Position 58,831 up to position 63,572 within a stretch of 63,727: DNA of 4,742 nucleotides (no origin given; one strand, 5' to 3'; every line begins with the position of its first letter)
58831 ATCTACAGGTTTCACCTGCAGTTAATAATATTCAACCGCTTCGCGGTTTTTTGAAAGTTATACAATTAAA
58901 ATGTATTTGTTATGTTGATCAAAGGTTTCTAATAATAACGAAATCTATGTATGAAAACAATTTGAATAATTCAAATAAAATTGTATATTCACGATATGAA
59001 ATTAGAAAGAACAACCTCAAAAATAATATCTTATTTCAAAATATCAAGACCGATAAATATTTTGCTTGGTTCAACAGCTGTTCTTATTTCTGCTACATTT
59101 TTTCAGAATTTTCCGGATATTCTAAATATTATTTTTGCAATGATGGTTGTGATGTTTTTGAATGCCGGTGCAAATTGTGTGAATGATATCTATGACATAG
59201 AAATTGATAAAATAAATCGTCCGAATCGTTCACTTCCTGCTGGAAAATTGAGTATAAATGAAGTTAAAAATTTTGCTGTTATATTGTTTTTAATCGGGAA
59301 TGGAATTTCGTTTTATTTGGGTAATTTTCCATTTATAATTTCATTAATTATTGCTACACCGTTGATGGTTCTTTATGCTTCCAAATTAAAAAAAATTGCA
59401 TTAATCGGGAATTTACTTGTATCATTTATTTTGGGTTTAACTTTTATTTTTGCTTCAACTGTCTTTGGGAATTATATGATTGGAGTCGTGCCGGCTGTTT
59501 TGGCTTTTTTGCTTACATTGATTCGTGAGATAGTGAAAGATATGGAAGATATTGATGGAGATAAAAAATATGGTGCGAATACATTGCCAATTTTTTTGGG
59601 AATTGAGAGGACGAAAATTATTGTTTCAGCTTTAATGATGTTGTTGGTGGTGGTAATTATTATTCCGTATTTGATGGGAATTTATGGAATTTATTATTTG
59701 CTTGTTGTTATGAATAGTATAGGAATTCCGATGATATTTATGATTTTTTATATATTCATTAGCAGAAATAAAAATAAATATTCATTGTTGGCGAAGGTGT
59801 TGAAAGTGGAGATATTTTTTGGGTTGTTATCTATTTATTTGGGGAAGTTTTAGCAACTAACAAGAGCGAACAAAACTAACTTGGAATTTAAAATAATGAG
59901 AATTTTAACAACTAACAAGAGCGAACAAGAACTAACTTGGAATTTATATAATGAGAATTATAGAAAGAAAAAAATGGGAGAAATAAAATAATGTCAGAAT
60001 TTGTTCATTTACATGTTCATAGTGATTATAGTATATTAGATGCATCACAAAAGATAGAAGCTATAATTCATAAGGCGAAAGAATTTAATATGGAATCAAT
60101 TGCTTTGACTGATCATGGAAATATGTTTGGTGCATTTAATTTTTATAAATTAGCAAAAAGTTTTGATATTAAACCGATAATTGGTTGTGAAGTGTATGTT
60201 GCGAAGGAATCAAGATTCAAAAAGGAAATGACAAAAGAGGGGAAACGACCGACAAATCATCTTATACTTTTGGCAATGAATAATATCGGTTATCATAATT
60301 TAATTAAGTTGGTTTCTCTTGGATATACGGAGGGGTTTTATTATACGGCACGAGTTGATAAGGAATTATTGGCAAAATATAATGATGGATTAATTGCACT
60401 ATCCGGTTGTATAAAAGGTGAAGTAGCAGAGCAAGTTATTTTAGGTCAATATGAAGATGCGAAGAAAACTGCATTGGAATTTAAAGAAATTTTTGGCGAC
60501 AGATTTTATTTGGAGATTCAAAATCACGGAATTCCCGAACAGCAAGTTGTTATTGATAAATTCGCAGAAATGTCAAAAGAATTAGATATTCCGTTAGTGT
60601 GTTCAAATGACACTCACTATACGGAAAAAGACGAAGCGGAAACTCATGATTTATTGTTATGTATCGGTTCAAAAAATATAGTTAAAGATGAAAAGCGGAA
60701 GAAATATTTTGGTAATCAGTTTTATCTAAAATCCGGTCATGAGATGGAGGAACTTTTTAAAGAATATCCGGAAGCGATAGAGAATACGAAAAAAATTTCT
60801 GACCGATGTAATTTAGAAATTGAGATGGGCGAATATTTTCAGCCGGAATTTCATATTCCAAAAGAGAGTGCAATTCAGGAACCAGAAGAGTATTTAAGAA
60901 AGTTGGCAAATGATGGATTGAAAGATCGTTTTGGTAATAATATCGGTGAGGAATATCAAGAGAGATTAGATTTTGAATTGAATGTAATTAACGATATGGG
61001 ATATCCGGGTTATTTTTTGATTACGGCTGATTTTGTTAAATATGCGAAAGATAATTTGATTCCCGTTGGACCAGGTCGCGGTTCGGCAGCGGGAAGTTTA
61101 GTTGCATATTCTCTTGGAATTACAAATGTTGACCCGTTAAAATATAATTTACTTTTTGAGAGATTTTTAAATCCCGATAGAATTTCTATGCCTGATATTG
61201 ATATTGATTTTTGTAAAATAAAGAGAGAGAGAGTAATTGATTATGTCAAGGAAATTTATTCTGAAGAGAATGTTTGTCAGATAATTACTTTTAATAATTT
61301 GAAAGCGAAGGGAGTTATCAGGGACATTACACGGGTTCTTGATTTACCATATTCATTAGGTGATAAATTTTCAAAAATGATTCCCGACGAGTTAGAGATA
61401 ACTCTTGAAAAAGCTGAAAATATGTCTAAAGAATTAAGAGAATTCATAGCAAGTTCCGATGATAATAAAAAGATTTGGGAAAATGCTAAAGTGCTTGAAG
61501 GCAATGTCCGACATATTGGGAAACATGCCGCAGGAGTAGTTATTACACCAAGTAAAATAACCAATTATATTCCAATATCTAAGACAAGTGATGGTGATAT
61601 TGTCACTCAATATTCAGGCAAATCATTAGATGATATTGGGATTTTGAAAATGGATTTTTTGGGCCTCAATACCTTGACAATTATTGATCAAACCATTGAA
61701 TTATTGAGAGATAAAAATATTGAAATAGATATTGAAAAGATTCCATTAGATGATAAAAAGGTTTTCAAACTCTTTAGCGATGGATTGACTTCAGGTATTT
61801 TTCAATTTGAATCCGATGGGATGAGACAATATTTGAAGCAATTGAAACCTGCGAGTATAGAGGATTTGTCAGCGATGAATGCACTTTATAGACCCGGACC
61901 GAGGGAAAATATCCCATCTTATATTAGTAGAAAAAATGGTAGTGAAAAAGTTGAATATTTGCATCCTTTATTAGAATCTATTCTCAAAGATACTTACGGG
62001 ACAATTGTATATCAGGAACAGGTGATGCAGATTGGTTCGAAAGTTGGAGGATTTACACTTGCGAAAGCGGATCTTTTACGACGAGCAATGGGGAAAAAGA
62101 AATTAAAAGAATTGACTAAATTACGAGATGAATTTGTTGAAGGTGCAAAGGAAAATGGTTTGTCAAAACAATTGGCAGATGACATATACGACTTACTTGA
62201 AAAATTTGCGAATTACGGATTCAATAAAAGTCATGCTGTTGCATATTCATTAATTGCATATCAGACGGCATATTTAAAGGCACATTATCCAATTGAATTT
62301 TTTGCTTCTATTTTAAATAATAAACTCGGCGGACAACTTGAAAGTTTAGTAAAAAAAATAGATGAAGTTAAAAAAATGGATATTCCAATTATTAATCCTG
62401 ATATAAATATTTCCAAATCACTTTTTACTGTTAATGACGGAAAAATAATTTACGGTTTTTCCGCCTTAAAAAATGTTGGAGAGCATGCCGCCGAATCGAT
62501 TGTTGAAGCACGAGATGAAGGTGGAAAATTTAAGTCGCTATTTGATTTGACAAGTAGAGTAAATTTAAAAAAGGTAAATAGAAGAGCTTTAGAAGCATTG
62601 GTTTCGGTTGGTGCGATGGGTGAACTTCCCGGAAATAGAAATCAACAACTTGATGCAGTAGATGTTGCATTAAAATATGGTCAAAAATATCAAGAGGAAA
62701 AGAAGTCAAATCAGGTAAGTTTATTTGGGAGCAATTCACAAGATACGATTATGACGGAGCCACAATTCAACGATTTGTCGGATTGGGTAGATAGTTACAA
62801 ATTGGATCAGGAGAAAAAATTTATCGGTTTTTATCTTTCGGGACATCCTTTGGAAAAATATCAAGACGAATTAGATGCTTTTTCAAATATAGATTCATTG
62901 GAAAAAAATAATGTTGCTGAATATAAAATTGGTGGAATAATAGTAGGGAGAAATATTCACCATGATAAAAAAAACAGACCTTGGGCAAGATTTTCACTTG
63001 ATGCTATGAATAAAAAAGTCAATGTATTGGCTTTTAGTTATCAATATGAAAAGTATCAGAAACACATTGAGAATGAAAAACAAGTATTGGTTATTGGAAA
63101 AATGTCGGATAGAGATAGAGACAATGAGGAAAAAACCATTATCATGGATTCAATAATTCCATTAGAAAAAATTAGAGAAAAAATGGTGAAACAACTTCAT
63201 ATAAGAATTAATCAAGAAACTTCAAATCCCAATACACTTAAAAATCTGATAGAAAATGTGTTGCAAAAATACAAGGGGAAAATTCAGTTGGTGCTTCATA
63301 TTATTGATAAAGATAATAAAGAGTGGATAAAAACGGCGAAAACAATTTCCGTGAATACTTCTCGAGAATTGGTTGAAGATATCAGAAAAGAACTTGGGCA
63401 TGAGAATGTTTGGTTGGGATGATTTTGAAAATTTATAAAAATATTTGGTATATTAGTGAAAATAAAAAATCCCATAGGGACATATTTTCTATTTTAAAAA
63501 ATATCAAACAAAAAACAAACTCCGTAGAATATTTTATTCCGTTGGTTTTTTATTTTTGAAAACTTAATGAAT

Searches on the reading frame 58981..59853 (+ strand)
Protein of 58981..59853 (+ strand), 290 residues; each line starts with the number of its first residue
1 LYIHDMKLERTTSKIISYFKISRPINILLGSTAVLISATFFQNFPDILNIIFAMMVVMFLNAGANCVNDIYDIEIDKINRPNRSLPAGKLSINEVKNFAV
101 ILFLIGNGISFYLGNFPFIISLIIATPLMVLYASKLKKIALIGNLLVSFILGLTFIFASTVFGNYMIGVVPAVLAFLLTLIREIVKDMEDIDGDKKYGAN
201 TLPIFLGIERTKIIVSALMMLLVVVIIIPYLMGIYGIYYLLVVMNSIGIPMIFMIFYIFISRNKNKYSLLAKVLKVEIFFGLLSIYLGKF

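Call 55: search_protein_families(library=pfam, proteins=[window:58981-59853:+], max_evalue=1e-8)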
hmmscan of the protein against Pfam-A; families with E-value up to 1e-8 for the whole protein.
window:58981-59853:+ (290 aa): 1 family
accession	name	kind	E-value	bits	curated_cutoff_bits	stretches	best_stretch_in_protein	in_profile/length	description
PF01040.23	UbiA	-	9.4e-39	133.6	34.2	1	42-266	14-240/250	UbiA prenyltransferase family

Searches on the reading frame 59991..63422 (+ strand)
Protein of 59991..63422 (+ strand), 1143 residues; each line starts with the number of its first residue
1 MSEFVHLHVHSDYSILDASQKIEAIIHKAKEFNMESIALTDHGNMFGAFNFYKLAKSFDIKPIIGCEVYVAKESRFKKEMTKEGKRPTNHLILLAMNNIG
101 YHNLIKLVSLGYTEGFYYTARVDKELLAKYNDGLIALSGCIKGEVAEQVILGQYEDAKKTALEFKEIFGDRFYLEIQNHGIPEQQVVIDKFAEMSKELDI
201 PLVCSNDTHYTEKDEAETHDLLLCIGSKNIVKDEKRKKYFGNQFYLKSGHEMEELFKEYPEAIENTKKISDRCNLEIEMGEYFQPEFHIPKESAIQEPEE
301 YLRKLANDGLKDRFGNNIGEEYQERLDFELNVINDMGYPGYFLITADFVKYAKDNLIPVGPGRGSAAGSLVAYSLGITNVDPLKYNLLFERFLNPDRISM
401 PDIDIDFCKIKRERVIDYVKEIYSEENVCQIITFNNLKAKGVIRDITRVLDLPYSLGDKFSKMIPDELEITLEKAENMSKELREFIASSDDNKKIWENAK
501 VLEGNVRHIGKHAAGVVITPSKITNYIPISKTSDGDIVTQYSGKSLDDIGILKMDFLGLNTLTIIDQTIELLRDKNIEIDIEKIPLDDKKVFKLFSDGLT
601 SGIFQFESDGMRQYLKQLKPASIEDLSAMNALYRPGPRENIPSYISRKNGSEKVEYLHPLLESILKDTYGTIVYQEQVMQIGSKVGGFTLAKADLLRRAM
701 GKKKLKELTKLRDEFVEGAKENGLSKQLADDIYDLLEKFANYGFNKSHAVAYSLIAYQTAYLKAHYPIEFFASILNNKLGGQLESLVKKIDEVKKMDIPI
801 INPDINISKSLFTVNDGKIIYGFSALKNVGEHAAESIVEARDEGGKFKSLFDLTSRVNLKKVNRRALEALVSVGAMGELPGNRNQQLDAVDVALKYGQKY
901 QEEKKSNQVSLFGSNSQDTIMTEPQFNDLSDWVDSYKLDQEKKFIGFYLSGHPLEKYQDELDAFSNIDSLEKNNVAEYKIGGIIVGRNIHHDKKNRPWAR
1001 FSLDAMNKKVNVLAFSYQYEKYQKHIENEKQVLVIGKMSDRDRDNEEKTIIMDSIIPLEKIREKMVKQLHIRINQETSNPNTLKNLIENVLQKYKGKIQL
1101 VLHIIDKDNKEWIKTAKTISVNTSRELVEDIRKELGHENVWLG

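Call 55: search_protein_families(library=pfam, proteins=[window:59991-63422:+], max_evalue=1e-8)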
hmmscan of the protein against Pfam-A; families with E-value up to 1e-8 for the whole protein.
window:59991-63422:+ (1143 aa): 4 families
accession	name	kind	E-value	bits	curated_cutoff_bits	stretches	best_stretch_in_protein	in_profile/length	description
PF07733.18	DNA_pol3_alpha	-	7.8e-103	344.1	23.9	1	300-558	1-260/260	Bacterial DNA polymerase III alpha NTPase domain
PF17657.6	DNA_pol3_finger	-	8.2e-65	217.6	22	1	561-723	1-166/166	Bacterial DNA polymerase III alpha subunit finger domain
PF02811.25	PHP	-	6.4e-57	192.9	26.4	1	6-179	1-164/164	PHP domain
PF14579.12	HHH_6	-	4.2e-27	94.6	25.6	1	798-885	2-89/90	Helix-hairpin-helix motif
